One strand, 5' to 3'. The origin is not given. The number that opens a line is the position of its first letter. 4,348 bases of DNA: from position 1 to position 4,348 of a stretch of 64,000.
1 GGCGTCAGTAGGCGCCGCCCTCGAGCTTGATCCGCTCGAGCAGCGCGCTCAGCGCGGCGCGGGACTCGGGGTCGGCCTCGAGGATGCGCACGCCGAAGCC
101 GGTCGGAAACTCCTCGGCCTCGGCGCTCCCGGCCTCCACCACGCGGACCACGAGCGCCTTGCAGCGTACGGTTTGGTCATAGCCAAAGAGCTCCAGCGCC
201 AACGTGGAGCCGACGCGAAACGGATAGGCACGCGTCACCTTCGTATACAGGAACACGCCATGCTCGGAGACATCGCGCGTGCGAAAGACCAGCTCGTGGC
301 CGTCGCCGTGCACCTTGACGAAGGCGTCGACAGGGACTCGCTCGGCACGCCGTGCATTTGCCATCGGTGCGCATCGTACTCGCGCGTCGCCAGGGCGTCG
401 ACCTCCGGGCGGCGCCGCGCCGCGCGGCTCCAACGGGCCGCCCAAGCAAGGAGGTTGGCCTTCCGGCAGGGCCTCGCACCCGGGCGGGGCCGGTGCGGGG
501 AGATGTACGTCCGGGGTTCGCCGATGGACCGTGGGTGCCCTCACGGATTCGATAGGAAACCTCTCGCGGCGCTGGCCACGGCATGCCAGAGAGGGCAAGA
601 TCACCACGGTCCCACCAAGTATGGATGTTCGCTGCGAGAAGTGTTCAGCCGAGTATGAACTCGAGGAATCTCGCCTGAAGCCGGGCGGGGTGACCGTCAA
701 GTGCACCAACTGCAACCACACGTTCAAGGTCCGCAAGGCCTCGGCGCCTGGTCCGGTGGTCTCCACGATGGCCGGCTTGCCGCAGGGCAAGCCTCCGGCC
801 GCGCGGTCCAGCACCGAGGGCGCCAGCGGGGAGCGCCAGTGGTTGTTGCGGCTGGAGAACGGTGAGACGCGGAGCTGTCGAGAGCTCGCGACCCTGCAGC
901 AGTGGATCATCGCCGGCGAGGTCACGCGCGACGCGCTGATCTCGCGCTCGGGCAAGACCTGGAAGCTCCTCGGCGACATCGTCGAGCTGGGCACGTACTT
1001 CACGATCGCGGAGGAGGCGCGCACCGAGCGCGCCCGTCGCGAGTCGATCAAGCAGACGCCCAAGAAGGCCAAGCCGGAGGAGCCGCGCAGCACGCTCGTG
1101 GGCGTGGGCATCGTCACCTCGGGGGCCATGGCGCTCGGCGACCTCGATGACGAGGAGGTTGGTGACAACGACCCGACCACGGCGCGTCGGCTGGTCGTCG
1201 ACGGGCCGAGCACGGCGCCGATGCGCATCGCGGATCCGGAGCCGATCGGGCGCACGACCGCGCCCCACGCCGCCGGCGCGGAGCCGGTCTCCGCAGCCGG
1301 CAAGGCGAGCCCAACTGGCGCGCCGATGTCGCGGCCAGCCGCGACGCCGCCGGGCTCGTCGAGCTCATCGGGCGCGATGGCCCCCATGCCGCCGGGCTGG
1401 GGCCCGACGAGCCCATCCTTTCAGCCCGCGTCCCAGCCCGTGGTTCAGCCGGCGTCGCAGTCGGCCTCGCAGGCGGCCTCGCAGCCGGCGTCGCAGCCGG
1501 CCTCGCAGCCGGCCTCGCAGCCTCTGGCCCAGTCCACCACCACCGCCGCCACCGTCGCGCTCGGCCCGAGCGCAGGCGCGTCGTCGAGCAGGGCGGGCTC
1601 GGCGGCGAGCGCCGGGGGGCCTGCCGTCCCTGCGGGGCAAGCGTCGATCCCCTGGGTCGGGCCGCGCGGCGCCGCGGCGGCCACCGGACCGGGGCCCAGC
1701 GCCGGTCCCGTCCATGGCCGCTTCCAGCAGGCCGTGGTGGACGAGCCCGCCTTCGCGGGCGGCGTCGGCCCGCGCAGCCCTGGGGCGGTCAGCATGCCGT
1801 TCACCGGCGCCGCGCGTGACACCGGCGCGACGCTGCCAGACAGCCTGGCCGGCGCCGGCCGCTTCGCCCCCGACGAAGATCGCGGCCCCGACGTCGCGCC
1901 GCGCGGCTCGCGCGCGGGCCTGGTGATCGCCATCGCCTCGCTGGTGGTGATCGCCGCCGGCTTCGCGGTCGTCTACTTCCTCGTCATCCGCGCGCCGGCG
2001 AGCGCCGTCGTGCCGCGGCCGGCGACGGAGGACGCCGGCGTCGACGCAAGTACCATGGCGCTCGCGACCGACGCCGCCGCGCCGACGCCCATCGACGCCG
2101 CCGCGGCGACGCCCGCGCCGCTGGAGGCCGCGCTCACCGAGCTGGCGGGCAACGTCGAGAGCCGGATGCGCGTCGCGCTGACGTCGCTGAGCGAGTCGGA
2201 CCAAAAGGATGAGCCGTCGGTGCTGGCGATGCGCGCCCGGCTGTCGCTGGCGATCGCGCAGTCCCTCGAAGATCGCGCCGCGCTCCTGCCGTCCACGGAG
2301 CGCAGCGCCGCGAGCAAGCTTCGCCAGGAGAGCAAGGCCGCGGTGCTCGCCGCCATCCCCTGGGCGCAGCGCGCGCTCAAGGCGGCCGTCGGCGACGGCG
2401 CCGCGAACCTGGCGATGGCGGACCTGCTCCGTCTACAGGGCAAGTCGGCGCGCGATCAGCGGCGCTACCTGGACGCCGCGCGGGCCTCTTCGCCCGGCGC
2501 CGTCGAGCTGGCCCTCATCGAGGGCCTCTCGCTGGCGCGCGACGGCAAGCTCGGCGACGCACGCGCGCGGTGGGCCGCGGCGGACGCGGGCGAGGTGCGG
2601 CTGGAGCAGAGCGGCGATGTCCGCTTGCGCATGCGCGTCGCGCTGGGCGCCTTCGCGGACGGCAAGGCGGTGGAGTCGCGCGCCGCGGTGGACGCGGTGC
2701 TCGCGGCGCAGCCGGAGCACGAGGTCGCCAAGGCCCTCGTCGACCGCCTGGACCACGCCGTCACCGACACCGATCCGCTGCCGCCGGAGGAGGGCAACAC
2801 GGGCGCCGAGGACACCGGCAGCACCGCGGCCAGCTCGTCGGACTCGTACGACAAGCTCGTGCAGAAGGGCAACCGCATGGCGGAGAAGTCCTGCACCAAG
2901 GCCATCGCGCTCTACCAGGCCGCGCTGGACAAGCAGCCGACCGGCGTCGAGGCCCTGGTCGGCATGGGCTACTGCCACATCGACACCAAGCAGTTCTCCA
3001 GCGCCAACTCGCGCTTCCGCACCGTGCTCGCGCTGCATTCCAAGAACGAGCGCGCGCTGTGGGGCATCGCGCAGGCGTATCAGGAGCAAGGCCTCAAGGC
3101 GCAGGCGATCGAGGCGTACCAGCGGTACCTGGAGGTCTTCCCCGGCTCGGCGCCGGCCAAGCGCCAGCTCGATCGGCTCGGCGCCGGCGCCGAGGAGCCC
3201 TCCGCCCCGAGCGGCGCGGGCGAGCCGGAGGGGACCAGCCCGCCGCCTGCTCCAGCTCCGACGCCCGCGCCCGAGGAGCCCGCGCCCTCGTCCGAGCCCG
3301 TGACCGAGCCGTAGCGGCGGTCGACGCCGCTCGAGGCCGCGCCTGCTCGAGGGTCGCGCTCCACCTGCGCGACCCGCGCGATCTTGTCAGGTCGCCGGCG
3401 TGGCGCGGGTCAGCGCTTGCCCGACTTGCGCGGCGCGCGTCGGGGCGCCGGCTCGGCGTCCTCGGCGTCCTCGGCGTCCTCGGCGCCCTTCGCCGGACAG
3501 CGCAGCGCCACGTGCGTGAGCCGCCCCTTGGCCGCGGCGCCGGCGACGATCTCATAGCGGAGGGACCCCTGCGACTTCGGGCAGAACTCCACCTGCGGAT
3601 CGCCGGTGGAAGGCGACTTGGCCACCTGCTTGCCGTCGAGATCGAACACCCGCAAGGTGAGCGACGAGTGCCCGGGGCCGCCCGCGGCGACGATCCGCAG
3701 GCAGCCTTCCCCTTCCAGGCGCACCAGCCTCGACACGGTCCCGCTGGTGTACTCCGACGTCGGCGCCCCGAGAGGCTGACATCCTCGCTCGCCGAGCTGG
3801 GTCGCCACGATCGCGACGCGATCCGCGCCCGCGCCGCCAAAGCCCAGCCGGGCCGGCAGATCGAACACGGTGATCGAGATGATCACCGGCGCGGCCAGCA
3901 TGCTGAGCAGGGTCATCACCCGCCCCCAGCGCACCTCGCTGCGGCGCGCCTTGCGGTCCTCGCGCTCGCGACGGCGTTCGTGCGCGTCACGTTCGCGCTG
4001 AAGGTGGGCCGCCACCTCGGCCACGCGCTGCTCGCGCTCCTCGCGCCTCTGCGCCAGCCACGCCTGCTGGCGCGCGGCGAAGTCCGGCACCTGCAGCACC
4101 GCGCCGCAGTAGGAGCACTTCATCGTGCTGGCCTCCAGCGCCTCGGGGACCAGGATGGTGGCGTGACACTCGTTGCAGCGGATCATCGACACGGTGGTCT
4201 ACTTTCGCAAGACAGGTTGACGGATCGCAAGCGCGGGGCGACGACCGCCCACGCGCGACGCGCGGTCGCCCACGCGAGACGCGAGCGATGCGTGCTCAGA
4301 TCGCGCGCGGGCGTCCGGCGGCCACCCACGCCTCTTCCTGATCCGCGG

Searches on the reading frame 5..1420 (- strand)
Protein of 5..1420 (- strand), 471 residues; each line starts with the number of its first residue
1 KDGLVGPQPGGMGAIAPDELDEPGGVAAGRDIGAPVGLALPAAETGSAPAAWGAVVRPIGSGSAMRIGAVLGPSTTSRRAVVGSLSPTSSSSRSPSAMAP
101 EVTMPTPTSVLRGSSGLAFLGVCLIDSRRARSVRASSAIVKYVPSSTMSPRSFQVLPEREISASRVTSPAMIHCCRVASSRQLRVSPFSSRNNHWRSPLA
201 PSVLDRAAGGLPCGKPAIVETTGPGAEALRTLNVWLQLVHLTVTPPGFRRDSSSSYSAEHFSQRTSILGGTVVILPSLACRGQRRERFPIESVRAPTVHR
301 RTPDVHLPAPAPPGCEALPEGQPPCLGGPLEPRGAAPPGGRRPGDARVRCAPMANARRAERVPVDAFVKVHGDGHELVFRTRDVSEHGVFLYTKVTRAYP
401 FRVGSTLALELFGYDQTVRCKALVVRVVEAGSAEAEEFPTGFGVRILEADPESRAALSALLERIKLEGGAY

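Call 19: search_protein_families(library=pfam, proteins=[window:5-1420:-], max_evalue=0.001)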
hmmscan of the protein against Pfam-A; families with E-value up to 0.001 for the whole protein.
window:5-1420:- (471 aa): 1 family
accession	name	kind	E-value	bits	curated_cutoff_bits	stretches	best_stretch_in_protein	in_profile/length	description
PF07238.19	PilZ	-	2.9e-13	50.5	22.5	1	357-462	3-101/102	PilZ domain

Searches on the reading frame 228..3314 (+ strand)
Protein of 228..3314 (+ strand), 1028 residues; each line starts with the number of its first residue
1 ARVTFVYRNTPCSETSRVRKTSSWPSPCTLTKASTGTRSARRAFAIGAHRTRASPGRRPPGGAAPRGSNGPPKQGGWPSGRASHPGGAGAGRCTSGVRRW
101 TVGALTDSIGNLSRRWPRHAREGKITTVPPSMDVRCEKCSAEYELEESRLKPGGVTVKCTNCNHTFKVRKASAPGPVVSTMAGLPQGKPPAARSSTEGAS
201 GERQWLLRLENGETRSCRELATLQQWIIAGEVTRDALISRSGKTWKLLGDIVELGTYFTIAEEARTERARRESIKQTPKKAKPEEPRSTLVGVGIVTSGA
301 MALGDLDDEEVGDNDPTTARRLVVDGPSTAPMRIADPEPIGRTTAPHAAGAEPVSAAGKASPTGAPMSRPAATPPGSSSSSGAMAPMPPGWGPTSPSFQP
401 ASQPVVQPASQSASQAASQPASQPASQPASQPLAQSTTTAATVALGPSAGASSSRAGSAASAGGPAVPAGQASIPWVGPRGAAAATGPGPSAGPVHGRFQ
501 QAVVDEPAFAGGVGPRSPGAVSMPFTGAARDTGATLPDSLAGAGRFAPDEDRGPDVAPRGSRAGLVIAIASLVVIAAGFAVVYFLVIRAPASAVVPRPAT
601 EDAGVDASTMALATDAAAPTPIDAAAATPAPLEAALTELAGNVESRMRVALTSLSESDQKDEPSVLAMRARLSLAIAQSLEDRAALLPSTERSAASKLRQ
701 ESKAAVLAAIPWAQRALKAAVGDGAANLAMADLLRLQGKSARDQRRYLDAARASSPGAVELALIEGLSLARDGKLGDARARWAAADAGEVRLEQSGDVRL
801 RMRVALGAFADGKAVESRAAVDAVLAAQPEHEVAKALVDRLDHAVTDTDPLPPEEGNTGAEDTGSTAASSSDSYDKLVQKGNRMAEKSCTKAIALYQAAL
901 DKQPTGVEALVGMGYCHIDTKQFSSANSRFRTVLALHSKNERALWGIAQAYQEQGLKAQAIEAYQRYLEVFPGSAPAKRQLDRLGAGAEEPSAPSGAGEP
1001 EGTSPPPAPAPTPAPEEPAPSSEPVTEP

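Call 19: search_protein_families(library=pfam, proteins=[window:228-3314:+], max_evalue=0.001)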
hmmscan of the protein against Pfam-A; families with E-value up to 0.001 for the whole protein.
window:228-3314:+ (1028 aa): 9 families
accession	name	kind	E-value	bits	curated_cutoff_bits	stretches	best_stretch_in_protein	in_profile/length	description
PF13717.11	Zn_ribbon_4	-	7.4e-14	51.8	30.3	1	132-167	1-36/36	zinc-ribbon domain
PF14559.12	TPR_19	-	2.7e-09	37.7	25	1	921-975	5-59/68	Tetratricopeptide repeat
PF13174.12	TPR_6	-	2e-08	34.7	26.3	1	943-974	2-33/33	Tetratricopeptide repeat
PF13432.12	TPR_16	-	7.8e-07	29.9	32.7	1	922-974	12-64/65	Tetratricopeptide repeat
PF13719.11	Zn_ribbon_5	-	9.1e-07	29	29.3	1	132-168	1-37/37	zinc-ribbon domain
PF00515.34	TPR_1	-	7.9e-05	22.8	27.8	0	947-972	7-32/34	Tetratricopeptide repeat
PF13424.12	TPR_12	-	0.00017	22.2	30.1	0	942-971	46-75/77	Tetratricopeptide repeat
PF07719.23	TPR_2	-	0.00045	20.6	27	0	942-973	2-33/34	Tetratricopeptide repeat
PF13414.12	TPR_11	-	0.00066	19.8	26.8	0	890-915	11-36/42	TPR repeat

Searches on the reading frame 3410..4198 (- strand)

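Call 19: search_protein_families(library=pfam, proteins=[window:3410-4198:-], max_evalue=0.001)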
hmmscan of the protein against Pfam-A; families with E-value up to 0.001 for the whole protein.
window:3410-4198:- (262 aa): 1 family
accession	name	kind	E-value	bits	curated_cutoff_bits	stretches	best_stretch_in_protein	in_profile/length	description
PF21344.3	Zn_ribbon_LysW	-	0.00046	20.2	27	1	7-37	2-33/46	Alpha-aminoadipate carrier protein LysW-like, globular domain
